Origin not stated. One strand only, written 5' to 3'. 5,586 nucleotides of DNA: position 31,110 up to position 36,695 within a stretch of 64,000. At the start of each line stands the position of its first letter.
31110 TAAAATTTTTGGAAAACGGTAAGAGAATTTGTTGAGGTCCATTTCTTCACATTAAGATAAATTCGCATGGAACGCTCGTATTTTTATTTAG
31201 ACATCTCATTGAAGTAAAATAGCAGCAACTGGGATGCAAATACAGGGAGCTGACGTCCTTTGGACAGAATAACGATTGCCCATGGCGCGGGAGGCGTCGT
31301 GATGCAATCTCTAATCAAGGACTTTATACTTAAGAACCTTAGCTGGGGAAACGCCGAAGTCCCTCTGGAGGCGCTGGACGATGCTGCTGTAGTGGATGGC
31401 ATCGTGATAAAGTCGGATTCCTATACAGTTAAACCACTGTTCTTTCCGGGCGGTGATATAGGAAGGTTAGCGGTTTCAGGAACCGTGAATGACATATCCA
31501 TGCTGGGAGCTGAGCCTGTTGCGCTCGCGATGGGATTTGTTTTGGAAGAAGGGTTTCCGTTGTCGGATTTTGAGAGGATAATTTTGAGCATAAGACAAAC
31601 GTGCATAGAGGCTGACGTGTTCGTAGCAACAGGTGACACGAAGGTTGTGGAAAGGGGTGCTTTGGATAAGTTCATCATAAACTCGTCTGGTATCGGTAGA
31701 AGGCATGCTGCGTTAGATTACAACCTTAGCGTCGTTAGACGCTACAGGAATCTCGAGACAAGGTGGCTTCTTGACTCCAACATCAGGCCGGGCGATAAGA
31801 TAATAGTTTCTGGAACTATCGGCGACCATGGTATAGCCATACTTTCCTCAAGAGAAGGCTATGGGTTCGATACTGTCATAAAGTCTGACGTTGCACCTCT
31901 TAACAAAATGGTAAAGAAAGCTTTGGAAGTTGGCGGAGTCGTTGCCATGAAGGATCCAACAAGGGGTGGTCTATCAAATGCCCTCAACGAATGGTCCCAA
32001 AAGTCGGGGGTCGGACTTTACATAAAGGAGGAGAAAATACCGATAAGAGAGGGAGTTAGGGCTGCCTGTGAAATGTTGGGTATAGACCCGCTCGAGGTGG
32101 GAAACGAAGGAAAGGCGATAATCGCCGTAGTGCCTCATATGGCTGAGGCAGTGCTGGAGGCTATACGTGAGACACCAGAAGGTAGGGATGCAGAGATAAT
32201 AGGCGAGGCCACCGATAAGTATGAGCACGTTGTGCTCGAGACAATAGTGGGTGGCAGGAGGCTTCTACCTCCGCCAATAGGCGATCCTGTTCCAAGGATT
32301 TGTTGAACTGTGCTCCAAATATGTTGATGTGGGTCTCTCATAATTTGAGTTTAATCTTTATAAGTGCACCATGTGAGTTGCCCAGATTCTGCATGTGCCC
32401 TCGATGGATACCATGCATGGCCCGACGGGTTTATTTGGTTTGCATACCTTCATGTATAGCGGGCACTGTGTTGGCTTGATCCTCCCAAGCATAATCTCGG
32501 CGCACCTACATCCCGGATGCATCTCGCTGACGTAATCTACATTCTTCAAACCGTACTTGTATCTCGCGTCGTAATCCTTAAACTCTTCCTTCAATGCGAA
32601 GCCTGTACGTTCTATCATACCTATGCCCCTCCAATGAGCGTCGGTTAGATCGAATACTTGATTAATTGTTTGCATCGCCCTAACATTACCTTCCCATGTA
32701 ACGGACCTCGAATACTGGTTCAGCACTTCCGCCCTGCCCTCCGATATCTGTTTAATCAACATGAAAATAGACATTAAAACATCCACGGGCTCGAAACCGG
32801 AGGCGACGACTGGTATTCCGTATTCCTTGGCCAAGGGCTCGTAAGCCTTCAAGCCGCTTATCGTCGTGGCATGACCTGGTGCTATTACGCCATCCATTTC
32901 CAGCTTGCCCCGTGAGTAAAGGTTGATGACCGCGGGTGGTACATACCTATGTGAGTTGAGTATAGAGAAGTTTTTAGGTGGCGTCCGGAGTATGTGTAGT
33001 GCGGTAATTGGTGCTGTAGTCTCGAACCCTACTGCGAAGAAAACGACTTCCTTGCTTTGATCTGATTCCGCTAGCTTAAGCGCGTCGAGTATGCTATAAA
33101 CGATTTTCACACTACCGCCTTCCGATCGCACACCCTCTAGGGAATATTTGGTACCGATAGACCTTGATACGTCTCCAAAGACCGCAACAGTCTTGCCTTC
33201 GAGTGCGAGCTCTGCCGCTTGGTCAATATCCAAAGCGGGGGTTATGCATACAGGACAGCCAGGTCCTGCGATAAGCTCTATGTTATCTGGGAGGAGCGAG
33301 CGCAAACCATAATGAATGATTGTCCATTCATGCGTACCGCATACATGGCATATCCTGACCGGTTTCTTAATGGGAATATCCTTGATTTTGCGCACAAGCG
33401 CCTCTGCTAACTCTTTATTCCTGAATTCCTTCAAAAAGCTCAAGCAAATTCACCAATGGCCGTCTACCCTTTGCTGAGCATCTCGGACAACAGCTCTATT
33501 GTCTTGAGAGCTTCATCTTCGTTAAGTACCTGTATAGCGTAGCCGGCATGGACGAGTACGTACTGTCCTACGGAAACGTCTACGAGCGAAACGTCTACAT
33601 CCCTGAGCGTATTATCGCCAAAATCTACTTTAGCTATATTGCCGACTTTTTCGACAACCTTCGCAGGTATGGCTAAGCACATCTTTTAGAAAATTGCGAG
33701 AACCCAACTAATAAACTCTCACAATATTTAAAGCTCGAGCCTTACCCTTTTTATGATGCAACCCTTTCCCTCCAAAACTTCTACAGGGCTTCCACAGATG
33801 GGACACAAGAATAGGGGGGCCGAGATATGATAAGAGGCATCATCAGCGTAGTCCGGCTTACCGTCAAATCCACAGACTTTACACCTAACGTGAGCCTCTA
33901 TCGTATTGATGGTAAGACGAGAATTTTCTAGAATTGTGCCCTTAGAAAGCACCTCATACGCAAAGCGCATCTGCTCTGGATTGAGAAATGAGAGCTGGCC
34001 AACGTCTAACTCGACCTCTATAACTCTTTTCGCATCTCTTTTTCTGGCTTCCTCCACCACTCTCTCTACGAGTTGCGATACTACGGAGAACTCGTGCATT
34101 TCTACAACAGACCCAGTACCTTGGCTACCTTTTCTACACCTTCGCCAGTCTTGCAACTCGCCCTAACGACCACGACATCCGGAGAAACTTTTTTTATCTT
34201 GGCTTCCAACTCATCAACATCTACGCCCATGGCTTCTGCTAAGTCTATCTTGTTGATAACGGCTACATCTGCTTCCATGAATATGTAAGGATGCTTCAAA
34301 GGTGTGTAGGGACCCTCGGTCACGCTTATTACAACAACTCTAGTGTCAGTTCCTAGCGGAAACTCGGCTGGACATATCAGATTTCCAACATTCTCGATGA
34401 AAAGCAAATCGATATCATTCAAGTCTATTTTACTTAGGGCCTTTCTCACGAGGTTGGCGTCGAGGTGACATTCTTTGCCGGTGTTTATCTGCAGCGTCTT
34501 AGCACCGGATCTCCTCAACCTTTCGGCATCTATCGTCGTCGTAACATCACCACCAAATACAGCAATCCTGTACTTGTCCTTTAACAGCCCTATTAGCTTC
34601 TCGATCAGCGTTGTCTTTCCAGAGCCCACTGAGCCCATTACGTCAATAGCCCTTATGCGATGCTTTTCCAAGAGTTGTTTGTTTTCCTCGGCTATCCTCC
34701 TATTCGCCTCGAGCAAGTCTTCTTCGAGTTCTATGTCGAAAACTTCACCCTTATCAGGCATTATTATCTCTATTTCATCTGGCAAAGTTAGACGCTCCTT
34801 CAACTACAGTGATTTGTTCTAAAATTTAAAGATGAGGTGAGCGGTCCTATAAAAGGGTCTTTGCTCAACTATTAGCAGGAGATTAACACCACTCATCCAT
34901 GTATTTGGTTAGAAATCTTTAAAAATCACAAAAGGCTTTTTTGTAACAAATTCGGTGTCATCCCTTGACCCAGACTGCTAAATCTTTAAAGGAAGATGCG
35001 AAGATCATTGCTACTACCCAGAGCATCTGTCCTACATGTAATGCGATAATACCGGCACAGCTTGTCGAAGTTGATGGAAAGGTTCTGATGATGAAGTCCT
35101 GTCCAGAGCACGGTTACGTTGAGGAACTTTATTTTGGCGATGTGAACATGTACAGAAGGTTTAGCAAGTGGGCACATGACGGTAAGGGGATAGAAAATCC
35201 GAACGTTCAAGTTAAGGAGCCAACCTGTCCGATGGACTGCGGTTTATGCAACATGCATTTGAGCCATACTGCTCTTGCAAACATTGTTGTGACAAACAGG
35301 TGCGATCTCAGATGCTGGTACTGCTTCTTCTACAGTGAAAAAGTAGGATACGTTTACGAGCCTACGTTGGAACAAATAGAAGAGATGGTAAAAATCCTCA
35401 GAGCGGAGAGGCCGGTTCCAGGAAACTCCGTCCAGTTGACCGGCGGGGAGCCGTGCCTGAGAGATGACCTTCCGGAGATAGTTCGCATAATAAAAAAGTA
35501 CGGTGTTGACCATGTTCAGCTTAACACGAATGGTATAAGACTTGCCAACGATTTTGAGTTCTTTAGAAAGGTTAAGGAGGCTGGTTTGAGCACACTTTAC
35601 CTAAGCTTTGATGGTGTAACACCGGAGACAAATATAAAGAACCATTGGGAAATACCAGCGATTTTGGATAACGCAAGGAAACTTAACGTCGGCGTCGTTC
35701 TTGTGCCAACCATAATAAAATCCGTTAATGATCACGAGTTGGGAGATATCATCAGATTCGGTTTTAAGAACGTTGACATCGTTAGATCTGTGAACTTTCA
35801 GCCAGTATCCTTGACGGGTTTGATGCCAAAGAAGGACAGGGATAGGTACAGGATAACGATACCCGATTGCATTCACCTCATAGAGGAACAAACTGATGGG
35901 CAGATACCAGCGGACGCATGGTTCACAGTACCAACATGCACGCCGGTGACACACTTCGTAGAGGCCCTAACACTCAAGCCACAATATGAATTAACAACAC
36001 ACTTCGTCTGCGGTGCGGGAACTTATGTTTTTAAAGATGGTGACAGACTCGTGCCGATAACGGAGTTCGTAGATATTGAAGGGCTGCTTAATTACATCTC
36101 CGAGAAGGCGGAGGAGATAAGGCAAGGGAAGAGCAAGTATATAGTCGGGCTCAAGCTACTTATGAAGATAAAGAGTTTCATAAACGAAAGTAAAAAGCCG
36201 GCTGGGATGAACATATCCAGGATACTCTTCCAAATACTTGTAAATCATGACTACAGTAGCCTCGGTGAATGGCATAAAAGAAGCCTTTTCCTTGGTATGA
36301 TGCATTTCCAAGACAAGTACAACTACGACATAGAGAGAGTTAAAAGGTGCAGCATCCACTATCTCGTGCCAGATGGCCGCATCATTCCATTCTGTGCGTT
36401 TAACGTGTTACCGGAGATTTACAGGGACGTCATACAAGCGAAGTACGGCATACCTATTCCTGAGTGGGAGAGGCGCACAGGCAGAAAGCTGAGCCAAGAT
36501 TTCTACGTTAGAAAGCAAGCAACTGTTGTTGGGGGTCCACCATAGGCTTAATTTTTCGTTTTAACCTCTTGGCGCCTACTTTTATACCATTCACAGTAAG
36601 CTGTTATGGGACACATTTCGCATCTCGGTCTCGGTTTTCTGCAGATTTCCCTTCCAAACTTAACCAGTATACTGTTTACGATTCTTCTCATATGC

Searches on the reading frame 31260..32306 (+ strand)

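Call 9: search_protein_families(library=pfam, proteins=[window:31260-32306:+], max_evalue=0.001)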
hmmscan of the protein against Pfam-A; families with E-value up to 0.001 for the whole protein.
window:31260-32306:+ (348 aa): 2 families
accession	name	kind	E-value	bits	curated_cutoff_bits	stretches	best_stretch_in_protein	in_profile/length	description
PF02769.27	AIRS_C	-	6.2e-30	104.8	23.1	1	176-323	1-151/156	AIR synthase related protein, C-terminal domain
PF00586.29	AIRS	-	2.4e-18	67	24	1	40-147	2-111/112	AIR synthase related protein, N-terminal domain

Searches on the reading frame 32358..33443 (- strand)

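Call 9: search_protein_families(library=pfam, proteins=[window:32358-33443:-], max_evalue=0.001)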
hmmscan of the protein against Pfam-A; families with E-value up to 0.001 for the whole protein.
window:32358-33443:- (361 aa): 1 family
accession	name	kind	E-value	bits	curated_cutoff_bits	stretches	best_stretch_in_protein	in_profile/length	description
PF01924.21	HypD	-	9.1e-135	449.7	25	1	12-356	2-349/351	Hydrogenase formation hypA family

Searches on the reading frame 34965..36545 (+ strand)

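Call 18: search_protein_families(library=pfam, proteins=[window:34965-36545:+], max_evalue=0.001)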
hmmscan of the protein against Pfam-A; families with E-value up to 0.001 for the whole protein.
window:34965-36545:+ (526 aa): 2 families
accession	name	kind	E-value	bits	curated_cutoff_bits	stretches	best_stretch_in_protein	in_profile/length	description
PF04055.27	Radical_SAM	-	6.3e-28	98.5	29.5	1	107-265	1-165/166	Radical SAM superfamily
PF23545.1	Zn_ribbon_HMPTM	-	3.6e-17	62.1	27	1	15-57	2-44/45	HMPTM N-terminal zinc ribbon domain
